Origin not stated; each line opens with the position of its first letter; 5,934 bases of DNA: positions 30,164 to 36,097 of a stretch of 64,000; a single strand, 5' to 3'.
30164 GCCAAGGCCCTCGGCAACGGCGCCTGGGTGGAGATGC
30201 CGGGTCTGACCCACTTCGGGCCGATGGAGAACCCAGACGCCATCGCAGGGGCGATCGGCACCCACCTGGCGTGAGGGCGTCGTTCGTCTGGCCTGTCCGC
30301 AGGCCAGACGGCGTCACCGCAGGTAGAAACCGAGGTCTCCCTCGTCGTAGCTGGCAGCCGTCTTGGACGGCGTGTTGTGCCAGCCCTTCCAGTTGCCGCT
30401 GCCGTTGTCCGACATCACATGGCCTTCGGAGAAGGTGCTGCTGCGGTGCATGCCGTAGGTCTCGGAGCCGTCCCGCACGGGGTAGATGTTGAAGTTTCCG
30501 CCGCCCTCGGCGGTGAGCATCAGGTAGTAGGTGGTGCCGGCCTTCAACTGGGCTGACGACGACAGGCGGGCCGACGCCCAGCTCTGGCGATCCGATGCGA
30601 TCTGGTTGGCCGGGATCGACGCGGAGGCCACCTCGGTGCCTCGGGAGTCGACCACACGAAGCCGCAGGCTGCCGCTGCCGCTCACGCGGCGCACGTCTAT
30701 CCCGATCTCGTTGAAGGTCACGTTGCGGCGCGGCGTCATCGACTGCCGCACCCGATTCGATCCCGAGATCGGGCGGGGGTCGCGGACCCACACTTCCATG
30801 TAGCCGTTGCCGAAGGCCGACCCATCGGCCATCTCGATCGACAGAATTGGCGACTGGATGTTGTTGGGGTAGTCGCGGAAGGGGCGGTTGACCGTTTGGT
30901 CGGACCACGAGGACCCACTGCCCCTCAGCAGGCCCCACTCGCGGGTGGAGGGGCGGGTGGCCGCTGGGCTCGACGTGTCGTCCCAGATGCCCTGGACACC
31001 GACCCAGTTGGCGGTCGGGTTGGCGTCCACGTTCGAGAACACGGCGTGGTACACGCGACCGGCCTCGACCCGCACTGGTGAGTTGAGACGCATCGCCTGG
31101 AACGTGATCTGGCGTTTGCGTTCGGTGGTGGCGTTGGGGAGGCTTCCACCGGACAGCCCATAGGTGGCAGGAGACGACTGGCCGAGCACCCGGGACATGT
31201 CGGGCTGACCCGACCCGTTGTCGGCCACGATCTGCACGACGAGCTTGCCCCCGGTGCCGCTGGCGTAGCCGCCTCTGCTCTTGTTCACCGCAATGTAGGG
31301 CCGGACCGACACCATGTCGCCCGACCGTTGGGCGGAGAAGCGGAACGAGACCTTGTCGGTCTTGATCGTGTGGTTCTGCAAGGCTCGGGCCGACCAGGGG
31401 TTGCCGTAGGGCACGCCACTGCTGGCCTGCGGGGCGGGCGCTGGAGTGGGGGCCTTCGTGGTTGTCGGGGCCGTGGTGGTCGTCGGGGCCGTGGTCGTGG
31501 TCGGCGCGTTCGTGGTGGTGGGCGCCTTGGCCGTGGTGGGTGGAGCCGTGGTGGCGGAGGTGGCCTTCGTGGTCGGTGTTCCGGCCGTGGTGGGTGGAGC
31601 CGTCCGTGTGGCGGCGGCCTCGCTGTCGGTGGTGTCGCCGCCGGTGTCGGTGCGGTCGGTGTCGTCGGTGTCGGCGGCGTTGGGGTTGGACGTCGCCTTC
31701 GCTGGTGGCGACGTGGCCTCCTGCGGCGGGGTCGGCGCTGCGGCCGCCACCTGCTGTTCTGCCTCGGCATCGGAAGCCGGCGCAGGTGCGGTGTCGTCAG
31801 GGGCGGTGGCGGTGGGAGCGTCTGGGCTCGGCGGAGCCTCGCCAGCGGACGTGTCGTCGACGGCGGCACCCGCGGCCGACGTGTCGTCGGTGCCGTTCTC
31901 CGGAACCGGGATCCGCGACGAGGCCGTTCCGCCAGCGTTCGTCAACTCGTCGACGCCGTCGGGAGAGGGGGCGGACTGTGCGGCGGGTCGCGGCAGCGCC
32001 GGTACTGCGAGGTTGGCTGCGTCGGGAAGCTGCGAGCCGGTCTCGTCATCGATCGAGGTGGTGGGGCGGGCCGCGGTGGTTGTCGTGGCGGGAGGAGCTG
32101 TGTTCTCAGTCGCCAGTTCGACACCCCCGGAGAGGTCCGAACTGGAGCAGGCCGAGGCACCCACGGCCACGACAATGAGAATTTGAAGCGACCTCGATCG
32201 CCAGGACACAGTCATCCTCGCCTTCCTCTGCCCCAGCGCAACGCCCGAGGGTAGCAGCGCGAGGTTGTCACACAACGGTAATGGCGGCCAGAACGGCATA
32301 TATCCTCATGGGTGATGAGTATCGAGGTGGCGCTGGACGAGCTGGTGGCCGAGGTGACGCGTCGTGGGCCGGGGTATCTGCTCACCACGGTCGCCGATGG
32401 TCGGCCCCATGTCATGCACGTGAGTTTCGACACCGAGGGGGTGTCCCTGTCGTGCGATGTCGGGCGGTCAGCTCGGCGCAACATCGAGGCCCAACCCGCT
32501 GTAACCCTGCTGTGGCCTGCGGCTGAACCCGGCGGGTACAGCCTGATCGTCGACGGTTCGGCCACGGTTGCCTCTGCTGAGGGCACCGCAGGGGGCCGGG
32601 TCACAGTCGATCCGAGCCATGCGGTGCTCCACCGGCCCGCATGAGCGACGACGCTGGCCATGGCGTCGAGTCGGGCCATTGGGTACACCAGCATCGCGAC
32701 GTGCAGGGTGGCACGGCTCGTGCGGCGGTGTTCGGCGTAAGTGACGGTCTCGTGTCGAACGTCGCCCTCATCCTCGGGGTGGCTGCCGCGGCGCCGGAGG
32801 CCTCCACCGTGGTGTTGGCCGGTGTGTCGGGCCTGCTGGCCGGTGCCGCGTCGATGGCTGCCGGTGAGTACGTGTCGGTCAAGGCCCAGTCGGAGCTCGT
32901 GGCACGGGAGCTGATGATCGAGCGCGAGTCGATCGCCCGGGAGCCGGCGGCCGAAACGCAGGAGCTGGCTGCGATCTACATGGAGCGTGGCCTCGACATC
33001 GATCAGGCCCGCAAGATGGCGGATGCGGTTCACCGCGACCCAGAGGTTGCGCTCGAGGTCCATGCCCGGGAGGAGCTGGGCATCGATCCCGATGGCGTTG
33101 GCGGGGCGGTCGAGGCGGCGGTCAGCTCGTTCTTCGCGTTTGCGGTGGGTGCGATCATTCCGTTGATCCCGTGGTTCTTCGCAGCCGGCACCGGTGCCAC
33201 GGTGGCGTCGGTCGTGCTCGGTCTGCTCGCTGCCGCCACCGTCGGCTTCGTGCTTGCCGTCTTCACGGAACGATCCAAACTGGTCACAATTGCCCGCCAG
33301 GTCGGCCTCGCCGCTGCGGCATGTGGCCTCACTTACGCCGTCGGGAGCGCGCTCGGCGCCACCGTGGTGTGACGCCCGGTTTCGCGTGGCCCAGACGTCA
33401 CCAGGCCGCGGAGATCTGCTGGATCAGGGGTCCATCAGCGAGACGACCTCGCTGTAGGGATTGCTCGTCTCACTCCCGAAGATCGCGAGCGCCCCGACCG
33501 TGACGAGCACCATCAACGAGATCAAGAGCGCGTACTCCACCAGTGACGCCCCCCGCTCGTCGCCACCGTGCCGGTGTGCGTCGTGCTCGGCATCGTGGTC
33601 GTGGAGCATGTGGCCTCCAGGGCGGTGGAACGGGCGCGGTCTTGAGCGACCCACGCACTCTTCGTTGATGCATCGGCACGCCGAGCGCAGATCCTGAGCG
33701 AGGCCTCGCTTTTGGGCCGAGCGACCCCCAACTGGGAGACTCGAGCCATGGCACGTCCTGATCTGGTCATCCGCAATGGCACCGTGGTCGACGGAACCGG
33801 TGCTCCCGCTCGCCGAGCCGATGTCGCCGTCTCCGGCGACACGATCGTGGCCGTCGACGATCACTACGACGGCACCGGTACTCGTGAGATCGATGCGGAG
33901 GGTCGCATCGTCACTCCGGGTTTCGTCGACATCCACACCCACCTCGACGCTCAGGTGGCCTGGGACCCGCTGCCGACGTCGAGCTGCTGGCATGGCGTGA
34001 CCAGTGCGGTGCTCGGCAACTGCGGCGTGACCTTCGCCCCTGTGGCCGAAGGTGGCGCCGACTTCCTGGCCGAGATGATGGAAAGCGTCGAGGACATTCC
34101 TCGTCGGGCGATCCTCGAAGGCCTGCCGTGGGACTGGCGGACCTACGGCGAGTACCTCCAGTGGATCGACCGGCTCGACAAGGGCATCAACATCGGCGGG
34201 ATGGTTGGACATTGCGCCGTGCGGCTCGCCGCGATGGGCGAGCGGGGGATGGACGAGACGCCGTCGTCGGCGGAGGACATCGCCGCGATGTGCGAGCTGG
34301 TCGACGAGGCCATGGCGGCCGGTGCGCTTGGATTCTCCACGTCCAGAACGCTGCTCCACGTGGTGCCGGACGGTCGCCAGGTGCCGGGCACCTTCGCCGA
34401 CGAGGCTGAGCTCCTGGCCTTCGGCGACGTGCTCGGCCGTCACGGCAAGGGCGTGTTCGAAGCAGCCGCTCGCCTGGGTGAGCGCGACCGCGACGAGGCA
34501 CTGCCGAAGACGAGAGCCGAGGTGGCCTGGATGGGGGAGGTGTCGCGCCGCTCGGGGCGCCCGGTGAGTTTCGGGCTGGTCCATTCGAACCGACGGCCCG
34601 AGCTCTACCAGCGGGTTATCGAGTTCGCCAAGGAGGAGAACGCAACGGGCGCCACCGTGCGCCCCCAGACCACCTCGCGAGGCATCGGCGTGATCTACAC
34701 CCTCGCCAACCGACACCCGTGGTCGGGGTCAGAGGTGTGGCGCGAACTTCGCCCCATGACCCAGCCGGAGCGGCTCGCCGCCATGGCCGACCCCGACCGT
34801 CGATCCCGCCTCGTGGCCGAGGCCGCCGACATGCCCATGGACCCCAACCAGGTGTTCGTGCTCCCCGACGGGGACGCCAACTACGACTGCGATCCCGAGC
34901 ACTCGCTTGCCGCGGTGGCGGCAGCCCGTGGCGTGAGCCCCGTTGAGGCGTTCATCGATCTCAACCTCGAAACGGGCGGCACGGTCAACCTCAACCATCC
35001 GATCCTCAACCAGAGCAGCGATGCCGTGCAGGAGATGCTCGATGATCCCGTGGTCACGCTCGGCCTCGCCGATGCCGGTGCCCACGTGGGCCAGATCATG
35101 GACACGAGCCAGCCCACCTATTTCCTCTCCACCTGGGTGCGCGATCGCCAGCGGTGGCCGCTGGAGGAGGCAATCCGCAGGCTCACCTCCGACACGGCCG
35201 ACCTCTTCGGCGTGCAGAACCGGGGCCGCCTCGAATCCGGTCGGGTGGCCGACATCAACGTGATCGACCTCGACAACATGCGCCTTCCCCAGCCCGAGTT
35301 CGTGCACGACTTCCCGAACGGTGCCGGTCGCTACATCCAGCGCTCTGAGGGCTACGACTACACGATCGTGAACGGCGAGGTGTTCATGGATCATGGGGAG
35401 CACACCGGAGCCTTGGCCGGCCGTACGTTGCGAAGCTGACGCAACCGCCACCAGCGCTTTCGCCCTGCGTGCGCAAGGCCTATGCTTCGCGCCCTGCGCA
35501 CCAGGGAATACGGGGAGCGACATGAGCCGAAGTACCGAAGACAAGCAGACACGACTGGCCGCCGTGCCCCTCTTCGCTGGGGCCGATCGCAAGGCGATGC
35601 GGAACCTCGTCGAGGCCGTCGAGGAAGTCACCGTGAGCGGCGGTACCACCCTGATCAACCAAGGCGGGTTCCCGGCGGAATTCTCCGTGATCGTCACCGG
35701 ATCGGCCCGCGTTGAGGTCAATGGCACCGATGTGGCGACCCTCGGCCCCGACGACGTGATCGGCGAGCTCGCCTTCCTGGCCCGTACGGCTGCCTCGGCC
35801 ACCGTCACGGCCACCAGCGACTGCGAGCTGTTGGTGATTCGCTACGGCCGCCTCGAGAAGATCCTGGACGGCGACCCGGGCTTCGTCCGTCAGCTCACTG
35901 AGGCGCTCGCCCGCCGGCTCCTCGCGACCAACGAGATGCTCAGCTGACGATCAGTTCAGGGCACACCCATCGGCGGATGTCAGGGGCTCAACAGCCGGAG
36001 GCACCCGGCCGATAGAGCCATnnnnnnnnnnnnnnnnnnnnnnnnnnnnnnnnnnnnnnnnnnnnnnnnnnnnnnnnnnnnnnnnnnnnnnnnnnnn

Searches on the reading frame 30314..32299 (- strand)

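Call 5: search_protein_families(library=pfam, proteins=[window:30314-32299:-], max_evalue=0.1)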
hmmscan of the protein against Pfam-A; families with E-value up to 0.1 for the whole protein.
window:30314-32299:- (661 aa): 1 family
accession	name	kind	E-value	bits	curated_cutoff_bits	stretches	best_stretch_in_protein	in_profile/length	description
PF13313.11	DUF4082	-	1.4e-06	28.8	28.4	1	542-600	41-95/143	Domain of unknown function (DUF4082)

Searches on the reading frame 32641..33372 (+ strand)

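Call 5: search_protein_families(library=pfam, proteins=[window:32641-33372:+], max_evalue=0.1)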
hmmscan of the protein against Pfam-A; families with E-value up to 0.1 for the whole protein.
window:32641-33372:+ (243 aa): 1 family
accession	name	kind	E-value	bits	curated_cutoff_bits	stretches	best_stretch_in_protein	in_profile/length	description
PF01988.24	VIT1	-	1.7e-59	201.7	28.1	1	27-236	2-214/214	VIT family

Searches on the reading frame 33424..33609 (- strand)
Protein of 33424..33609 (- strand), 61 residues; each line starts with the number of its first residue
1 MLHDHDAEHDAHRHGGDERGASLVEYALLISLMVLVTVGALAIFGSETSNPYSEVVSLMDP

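Call 5: search_protein_families(library=pfam, proteins=[window:33424-33609:-], max_evalue=0.1)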
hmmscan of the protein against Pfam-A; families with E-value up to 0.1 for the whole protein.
window:33424-33609:- (61 aa): 1 family
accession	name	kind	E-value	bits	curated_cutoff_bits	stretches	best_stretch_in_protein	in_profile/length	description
PF04964.19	Flp_Fap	-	0.00075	19.7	32.2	1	17-45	4-32/46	Flp/Fap pilin component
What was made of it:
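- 33424..33609 (-): Stand-alone short Flp prepilin, 61 aa, ...DERG|ASLVEY, about 41 aa when mature. Candidate major pilin. Its link to the cassette is inferred only. PF04964 at E=7.5e-4, below threshold (call 5).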

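Call 57: search_protein_families(library=ncbifam, proteins=[window:33424-33609:-], max_evalue=0.01)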
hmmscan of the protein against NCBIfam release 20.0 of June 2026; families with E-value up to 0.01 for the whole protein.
window:33424-33609:- (61 aa): 0 families

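Call 79: search_solved_structures(query=window:33424-33609:-, max_evalue=10)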
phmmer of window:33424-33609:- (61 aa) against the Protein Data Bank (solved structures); distinct sequences matched with E-value up to 10: 4.
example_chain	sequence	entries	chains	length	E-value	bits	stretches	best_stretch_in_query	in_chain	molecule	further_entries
6a0j_A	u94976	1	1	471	0.089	16.5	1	2-33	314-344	Cyclic maltosyl-maltose hydrolase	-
5zxg_A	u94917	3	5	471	0.089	16.5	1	2-33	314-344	Cyclic maltosyl-maltose hydrolase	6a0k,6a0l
8u1k_A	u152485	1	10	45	1.7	12.4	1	21-53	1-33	PilA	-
8u2b_A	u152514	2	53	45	1.7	12.4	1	21-53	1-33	Flp family type IVb pilin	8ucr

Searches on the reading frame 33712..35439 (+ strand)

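Call 5: search_protein_families(library=pfam, proteins=[window:33712-35439:+], max_evalue=0.1)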
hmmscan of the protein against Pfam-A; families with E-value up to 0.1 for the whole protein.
window:33712-35439:+ (575 aa): 2 families
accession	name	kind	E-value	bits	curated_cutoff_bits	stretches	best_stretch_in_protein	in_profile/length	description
PF07969.17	Amidohydro_3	-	7.1e-41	141.6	29.7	1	58-557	1-470/472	Amidohydrolase family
PF01979.26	Amidohydro_1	-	4.8e-12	46.2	25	2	404-537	195-333/345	Amidohydrolase family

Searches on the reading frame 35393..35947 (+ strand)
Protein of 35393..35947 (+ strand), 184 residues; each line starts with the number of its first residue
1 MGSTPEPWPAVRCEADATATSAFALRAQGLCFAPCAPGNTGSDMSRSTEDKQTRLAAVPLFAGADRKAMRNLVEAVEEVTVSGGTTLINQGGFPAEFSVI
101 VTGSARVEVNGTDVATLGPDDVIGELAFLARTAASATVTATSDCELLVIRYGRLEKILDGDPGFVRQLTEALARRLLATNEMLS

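Call 5: search_protein_families(library=pfam, proteins=[window:35393-35947:+], max_evalue=0.1)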
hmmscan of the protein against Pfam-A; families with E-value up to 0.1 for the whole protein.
window:35393-35947:+ (184 aa): 1 family
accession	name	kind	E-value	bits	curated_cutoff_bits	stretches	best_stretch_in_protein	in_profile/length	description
PF00027.35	cNMP_binding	-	1.8e-14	53.9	27.5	1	80-159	3-87/89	Cyclic nucleotide-binding domain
